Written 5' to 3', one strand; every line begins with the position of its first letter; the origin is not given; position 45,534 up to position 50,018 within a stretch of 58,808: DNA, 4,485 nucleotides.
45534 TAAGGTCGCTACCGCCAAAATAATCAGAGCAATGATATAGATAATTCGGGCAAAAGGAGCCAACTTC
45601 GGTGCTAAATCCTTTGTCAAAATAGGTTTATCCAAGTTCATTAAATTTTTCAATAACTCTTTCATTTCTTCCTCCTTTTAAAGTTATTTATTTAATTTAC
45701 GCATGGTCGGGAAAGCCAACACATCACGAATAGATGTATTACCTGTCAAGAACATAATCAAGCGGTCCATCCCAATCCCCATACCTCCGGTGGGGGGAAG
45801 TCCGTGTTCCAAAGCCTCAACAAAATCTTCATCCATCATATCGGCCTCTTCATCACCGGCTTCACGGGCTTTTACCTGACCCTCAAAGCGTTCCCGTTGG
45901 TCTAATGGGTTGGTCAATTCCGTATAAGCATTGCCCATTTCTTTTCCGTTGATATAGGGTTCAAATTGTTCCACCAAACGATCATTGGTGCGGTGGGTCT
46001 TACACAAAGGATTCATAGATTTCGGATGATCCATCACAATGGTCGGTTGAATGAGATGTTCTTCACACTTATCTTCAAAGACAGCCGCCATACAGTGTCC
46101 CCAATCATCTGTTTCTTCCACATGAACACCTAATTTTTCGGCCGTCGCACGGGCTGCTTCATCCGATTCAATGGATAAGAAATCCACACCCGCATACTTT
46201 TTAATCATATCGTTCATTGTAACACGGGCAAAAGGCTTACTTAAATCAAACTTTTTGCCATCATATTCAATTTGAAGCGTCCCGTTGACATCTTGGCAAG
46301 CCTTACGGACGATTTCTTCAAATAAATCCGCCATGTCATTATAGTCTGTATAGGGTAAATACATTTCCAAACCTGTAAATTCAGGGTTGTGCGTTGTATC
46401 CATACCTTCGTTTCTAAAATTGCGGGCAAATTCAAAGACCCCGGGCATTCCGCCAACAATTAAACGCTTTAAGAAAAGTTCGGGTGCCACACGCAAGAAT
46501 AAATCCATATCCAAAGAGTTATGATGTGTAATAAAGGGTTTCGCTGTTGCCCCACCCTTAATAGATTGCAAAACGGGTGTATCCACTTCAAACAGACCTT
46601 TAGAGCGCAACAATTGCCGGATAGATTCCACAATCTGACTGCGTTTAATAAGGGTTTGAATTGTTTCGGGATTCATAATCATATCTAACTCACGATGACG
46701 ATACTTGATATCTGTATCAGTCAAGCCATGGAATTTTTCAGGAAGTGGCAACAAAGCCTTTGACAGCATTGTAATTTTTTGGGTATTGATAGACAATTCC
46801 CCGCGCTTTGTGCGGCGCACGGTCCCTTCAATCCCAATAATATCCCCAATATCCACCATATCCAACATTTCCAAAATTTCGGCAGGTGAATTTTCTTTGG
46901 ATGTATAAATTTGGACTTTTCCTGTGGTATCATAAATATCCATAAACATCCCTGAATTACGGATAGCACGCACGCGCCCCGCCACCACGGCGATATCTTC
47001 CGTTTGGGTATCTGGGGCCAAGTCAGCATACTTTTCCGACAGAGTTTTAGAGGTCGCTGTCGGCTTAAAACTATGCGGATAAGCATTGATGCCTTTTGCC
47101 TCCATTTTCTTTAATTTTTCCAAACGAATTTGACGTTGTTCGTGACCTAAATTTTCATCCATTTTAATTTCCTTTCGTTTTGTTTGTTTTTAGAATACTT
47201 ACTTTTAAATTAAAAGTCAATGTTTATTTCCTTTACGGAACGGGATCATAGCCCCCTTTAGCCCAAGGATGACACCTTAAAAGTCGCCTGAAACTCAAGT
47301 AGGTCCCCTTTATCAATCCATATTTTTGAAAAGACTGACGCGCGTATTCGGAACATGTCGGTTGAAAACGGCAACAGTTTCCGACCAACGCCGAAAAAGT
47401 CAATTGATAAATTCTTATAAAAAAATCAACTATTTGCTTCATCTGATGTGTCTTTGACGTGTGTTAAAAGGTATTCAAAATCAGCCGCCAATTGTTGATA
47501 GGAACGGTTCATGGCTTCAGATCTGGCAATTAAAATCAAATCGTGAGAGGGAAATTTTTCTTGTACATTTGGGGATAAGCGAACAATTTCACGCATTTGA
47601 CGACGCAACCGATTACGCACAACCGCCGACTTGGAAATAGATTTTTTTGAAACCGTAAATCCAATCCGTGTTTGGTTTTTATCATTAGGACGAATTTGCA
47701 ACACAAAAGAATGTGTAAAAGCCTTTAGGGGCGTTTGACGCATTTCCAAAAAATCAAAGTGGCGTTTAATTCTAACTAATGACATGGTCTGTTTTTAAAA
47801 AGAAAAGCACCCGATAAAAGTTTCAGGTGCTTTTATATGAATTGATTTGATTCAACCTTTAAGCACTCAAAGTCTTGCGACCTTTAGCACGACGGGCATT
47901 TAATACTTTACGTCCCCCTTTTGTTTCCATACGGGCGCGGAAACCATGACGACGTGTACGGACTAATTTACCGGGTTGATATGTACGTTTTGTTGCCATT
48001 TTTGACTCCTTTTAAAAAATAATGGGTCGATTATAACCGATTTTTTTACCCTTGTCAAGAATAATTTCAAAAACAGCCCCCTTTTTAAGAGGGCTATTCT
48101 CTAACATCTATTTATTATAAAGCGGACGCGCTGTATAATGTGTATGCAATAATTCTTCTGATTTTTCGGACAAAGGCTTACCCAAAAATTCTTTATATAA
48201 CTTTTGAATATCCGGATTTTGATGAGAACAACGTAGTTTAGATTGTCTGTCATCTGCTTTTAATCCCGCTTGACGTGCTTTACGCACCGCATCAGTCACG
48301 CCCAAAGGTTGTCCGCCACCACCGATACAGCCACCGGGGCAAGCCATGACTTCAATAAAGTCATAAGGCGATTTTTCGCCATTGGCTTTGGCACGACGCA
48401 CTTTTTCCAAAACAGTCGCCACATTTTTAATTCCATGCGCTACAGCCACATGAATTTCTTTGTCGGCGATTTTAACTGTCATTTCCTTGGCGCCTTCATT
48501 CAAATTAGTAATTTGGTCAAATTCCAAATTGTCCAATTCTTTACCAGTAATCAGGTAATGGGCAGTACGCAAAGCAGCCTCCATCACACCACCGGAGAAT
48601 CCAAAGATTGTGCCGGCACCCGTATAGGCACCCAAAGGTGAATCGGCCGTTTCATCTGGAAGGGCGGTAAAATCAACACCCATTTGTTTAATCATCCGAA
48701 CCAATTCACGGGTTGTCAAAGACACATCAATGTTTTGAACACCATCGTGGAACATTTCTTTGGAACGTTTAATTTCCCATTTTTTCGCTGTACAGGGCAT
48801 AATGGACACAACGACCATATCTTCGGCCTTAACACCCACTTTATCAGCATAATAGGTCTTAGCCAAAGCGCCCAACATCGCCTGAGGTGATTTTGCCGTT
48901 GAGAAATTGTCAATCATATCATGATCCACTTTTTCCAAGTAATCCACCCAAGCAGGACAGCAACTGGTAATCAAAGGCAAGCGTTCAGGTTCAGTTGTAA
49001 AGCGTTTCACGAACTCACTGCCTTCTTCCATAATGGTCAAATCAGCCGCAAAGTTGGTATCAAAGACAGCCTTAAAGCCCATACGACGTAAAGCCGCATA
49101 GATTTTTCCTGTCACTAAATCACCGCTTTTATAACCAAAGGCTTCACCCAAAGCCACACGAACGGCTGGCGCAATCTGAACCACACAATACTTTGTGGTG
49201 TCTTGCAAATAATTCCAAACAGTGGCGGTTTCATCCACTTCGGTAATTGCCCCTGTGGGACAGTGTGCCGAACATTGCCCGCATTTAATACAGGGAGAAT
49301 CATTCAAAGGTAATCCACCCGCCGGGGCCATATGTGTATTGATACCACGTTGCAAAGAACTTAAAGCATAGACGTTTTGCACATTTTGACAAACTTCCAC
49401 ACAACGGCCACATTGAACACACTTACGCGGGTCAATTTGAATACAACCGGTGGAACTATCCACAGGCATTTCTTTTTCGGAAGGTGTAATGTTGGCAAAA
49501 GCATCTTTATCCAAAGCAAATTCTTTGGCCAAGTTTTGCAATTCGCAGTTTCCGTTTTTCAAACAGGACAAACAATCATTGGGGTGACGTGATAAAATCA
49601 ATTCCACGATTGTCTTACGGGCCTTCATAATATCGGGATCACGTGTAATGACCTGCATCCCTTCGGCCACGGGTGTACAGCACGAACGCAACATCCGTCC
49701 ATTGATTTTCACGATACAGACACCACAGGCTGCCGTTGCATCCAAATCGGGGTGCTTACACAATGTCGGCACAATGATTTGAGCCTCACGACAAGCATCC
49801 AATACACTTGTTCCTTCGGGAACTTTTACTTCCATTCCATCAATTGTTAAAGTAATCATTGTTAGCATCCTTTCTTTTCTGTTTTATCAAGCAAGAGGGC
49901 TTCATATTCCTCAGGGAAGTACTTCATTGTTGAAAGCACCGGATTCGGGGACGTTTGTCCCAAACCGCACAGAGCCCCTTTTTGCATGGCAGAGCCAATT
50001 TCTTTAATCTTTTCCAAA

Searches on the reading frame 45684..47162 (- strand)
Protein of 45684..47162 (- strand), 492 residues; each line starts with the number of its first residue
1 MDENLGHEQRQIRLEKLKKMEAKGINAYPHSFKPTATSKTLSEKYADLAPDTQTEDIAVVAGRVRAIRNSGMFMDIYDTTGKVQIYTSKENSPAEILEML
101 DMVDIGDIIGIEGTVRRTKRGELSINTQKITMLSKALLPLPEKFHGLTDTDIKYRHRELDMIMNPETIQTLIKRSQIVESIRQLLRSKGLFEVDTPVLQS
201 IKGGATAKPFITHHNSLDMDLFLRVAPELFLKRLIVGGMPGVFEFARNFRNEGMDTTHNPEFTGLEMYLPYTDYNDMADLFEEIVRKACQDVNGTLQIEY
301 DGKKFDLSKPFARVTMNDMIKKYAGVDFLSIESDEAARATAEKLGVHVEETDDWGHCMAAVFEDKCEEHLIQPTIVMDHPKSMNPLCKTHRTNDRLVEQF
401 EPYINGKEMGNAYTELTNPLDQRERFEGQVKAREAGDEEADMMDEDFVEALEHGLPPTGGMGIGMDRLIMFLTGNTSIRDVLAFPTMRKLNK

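Call 19: search_protein_families(library=pfam, proteins=[window:45684-47162:-], max_evalue=0.0001)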
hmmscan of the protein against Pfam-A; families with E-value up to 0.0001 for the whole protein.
window:45684-47162:- (492 aa): 2 families
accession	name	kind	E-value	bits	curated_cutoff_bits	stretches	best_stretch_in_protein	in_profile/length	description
PF00152.25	tRNA-synt_2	-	1.4e-84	284.3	25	1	150-487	2-307/308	tRNA synthetases class II (D, K and N)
PF01336.31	tRNA_anti-codon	-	4.3e-13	49.4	27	1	59-133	2-75/75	OB-fold nucleic acid binding domain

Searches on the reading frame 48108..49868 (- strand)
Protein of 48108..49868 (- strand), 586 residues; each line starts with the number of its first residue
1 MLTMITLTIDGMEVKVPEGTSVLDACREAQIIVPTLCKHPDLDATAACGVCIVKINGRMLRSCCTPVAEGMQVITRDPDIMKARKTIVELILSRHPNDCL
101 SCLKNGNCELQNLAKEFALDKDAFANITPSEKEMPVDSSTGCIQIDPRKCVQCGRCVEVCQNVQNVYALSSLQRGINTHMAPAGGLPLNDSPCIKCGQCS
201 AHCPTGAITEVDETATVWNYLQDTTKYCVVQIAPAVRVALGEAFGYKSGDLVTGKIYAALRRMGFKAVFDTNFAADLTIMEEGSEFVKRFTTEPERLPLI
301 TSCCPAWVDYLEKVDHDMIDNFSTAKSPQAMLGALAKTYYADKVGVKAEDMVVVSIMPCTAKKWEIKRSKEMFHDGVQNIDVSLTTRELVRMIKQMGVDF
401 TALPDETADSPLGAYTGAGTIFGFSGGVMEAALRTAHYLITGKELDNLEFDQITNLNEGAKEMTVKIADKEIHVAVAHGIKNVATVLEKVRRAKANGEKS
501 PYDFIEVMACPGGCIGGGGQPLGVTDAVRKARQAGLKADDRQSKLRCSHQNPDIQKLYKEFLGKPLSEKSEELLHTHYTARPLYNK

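Call 19: search_protein_families(library=pfam, proteins=[window:48108-49868:-], max_evalue=0.0001)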
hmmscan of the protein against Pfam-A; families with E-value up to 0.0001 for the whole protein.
window:48108-49868:- (586 aa): 10 families
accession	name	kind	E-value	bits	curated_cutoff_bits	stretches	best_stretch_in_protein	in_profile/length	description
PF02906.19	Fe_hyd_lg_C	-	1.8e-92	309.9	22.1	1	226-518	1-245/245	Iron only hydrogenase large subunit, C-terminal domain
PF02256.22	Fe_hyd_SSU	-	4.6e-25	87.9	24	1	527-581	2-56/56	Iron hydrogenase small subunit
PF13510.11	Fer2_4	-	3e-19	69.3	22.8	1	4-76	3-80/82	2Fe-2S iron-sulfur cluster binding domain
PF10588.14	NADH-G_4Fe-4S_3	-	3.7e-17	62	27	1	84-120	1-37/40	NADH-ubiquinone oxidoreductase-G iron-sulfur binding region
PF00037.32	Fer4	-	6.8e-09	35.6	21.1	2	190-209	5-24/24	4Fe-4S binding domain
PF13187.11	Fer4_9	-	2e-08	34.6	27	1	149-208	1-52/52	4Fe-4S dicluster domain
PF12838.12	Fer4_7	-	2.1e-07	31.7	27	1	149-207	1-52/52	4Fe-4S dicluster domain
PF13237.11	Fer4_10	-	9.7e-07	29.1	25.5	1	143-204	2-53/53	4Fe-4S dicluster domain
PF14697.11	Fer4_21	-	3.4e-05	24.3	35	1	144-208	2-57/59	4Fe-4S dicluster domain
PF12837.12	Fer4_6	-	9.6e-05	22.6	25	0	143-160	2-19/24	4Fe-4S binding domain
